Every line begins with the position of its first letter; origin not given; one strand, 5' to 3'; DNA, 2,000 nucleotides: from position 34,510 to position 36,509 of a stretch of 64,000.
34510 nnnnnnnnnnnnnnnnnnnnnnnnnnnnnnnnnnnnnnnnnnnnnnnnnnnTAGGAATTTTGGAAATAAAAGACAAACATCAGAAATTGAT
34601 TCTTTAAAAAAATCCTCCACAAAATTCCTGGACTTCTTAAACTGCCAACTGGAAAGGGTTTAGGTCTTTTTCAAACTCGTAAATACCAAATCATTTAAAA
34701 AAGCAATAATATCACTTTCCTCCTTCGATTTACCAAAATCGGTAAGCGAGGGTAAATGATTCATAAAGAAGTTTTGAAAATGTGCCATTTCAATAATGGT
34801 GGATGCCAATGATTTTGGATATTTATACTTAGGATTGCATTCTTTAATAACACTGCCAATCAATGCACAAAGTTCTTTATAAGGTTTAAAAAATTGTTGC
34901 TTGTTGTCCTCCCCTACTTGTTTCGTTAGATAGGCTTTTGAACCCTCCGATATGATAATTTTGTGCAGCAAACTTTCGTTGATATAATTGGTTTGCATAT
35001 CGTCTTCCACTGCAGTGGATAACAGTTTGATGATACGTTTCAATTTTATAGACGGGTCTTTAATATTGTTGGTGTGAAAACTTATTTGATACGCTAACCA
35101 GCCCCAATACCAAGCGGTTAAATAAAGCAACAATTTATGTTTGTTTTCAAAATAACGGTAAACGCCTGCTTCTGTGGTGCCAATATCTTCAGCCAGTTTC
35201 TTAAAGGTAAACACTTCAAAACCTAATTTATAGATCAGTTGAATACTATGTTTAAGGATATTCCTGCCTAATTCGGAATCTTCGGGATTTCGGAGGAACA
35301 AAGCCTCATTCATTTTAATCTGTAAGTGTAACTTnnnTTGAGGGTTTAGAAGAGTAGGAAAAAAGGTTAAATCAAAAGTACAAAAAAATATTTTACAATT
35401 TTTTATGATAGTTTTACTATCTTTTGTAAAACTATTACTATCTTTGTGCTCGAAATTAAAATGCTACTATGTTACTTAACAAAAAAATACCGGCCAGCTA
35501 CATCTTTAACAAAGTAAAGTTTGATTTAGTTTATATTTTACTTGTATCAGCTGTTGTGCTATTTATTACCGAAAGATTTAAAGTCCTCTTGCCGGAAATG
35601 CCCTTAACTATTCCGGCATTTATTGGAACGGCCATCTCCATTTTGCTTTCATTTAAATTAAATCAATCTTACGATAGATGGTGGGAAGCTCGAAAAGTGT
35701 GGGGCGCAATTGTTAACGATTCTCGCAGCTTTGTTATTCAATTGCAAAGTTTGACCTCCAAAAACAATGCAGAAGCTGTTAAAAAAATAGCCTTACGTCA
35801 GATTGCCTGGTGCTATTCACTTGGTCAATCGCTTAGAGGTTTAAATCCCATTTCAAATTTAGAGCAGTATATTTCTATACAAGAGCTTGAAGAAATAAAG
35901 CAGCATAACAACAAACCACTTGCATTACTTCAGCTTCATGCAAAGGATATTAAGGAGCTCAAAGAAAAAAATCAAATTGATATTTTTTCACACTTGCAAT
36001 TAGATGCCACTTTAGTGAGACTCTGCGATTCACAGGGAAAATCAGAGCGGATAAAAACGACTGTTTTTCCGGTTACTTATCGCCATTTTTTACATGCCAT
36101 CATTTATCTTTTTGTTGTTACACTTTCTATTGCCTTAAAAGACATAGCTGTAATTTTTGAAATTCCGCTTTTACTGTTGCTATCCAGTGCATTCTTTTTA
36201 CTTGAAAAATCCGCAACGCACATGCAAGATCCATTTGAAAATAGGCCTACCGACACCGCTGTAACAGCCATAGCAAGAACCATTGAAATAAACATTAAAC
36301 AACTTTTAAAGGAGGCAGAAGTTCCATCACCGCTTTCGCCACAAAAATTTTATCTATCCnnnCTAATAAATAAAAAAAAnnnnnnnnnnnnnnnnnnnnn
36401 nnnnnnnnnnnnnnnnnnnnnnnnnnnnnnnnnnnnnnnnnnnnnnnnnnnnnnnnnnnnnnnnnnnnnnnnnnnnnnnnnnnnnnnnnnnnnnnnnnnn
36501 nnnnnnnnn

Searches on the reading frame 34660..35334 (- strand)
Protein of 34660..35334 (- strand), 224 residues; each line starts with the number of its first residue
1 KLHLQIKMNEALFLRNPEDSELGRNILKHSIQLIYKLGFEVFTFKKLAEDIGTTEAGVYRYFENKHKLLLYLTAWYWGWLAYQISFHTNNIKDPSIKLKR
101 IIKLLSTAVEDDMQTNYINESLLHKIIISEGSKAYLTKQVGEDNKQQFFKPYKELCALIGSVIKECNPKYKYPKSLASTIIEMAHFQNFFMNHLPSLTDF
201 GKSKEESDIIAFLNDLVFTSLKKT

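Call 13: search_protein_families(library=pfam, proteins=[window:34660-35334:-], max_evalue=0.001)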
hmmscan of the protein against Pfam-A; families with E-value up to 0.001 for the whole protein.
window:34660-35334:- (224 aa): 1 family
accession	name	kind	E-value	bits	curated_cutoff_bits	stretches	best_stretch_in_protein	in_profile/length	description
PF00440.29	TetR_N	-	3.1e-08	33.7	24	1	26-71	1-46/47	Bacterial regulatory proteins, tetR family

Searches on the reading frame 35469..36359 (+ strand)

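Call 13: search_protein_families(library=pfam, proteins=[window:35469-36359:+], max_evalue=0.001)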
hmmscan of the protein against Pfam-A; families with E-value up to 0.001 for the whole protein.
window:35469-36359:+ (297 aa): 1 family
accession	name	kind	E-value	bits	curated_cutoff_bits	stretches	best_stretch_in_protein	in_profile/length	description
PF25539.1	Bestrophin_2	-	1.6e-55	189.1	27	1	10-277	18-287/288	Bacterial/Fungal Bestrophin protein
